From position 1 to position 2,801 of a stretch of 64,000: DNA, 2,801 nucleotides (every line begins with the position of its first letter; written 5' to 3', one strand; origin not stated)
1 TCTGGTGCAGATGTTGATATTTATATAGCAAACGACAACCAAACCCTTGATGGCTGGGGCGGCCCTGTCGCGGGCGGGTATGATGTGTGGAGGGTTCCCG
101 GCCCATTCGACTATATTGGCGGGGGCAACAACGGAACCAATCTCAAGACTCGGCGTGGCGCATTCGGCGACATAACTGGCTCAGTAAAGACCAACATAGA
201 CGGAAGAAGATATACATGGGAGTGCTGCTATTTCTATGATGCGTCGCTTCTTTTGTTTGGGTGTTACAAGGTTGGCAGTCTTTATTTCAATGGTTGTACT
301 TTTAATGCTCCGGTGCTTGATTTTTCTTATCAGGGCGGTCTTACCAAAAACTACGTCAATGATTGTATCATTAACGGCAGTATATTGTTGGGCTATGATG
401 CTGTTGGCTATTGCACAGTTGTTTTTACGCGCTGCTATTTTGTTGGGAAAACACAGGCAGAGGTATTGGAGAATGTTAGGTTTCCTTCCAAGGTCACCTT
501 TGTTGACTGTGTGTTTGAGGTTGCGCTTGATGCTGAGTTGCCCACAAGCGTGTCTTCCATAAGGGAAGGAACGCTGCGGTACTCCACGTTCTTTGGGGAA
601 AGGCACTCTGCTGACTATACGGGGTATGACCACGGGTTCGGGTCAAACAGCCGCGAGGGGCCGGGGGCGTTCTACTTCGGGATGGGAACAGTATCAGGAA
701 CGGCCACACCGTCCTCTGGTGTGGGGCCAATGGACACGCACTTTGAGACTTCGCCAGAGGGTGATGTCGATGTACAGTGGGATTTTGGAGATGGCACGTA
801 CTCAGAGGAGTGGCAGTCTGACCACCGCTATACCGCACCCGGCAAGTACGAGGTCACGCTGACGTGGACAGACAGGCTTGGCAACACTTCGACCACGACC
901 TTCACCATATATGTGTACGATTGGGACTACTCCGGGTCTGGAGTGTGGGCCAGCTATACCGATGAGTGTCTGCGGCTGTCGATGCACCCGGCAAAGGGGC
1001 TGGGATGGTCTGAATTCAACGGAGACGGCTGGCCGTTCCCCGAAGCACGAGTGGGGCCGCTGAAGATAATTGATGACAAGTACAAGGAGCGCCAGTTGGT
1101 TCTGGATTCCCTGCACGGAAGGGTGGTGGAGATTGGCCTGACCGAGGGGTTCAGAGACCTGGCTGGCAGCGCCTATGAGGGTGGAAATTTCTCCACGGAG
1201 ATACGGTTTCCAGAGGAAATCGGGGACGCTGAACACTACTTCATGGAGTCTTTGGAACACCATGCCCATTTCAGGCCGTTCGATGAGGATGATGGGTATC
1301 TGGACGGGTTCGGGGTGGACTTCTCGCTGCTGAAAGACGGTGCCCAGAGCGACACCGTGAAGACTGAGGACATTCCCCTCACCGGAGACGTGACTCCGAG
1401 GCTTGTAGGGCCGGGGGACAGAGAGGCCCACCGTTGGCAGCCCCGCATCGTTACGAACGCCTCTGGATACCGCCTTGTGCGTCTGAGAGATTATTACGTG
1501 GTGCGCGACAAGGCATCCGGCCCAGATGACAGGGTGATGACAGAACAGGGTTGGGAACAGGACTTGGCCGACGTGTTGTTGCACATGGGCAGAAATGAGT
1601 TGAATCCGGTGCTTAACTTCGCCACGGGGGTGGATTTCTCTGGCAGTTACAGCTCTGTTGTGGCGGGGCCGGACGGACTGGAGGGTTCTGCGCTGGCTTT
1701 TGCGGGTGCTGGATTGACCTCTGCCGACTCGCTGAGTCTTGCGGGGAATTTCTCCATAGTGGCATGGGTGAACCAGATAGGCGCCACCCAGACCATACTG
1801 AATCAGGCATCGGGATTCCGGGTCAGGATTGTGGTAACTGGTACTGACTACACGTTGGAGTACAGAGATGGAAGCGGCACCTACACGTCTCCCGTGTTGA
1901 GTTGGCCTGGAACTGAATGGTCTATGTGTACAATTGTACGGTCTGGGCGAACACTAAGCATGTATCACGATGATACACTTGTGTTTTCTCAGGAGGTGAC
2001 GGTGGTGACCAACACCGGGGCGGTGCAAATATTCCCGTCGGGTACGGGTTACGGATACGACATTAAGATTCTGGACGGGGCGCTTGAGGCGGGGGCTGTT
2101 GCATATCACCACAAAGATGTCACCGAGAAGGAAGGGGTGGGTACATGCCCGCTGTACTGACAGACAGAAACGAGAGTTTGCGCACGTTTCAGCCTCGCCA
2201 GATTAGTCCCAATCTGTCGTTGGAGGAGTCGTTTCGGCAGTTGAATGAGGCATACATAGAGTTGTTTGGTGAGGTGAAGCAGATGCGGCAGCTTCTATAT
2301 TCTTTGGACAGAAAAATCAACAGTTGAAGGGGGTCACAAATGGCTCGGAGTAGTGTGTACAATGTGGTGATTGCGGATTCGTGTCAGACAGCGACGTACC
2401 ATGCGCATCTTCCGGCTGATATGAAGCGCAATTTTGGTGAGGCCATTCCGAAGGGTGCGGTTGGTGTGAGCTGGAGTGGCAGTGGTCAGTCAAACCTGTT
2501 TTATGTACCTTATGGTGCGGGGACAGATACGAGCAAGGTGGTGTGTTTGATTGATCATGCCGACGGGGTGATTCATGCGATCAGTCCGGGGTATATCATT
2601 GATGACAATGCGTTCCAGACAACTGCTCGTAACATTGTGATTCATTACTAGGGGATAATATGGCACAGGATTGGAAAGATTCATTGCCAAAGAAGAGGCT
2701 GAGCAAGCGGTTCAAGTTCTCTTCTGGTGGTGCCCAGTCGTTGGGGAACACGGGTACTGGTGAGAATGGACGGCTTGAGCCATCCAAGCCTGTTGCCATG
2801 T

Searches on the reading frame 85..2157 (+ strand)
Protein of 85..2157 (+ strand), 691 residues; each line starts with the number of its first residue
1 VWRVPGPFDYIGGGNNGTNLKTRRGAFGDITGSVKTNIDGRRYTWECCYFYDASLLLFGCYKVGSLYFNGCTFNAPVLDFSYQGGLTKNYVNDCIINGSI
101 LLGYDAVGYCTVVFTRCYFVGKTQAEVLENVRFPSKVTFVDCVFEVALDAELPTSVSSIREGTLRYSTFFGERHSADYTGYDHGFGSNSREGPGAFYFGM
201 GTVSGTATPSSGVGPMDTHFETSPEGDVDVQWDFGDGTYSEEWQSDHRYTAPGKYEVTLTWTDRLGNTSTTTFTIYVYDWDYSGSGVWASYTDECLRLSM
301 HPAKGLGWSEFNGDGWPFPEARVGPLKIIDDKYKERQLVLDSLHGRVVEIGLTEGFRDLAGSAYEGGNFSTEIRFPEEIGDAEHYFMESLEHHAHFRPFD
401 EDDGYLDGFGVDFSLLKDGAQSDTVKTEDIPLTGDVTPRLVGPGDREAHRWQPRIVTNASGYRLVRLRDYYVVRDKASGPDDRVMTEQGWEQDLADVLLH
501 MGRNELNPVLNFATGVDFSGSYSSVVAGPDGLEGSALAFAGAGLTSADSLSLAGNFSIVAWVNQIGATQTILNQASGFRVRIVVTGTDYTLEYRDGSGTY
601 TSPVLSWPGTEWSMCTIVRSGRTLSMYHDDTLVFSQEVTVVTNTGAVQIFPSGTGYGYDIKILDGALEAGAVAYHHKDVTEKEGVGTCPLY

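Call 9: search_protein_families(library=phrogs, proteins=[window:85-2157:+], max_evalue=0.001)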
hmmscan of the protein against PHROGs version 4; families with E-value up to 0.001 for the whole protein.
window:85-2157:+ (691 aa): 1 family
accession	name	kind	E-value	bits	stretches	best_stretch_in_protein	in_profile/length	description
phrog_14220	-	unknown function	7e-06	26.4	1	524-673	38-177/401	-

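Call 10: search_protein_families(library=pfam, proteins=[window:85-2157:+], max_evalue=0.01)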
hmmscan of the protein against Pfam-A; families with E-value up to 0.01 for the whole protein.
window:85-2157:+ (691 aa): 3 families
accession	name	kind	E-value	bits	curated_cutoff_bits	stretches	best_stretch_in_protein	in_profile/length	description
PF18911.6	PKD_4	-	1e-11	45.2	27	1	217-275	23-83/85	PKD domain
PF00801.26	PKD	-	9.7e-10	38.8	23.5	1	216-274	15-78/80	PKD domain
PF13385.13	Laminin_G_3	-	3.4e-05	24.5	27.6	1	546-649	9-118/151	Concanavalin A-like lectin/glucanases superfamily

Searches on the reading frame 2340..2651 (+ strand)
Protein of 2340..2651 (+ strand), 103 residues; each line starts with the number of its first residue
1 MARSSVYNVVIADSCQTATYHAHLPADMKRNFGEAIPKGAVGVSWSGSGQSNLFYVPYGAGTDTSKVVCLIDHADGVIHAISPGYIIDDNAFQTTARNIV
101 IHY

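Call 27: find_encoding_contigs(protein=window:2340-2651:+, flank=10000)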
Protein window:2340-2651:+ (103 aa): 4 contigs read that carry it; 2 places shown.
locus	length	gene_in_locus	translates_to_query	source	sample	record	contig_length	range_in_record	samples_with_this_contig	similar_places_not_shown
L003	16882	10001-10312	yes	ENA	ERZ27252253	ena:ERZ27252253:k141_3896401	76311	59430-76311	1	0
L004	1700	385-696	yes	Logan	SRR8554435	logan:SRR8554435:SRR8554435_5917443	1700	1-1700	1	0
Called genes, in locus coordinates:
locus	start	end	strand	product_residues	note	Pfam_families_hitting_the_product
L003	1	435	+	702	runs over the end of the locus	PF16510:P22_portal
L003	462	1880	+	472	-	-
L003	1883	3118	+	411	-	-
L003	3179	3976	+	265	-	-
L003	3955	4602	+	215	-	-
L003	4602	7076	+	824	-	-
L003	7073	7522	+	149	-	-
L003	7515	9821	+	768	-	PF00801:PKD, PF18911:PKD_4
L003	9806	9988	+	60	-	-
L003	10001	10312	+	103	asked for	-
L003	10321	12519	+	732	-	-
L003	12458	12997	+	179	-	-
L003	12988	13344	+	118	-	-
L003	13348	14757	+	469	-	-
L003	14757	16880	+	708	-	?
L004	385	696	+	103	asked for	-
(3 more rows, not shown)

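Call 43: search_dna_similar(query=L003:1883-3115:+, collection=phages, mode=protein, max_evalue=0.001, max_rows=15)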
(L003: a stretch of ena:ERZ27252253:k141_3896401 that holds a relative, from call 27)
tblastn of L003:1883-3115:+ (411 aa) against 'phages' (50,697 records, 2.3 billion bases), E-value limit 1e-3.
No match.

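Call 44: search_protein_families(library=phrogs, proteins=[L003:462-1877:+, L003:1883-3115:+, L003:3179-3973:+, L003:3955-4599:+, L003:4602-7073:+, L003:7073-7519:+, L003:1-432:+], max_evalue=0.01)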
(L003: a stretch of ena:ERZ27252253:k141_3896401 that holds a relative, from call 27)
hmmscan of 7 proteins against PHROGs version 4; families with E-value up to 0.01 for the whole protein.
L003:462-1877:+ (472 aa): 0 families

L003:1883-3115:+ (411 aa): 0 families

L003:3179-3973:+ (265 aa): 0 families

L003:3955-4599:+ (215 aa): 0 families

L003:4602-7073:+ (824 aa): 0 families

L003:7073-7519:+ (149 aa): 0 families

L003:1-432:+ (144 aa): 0 families
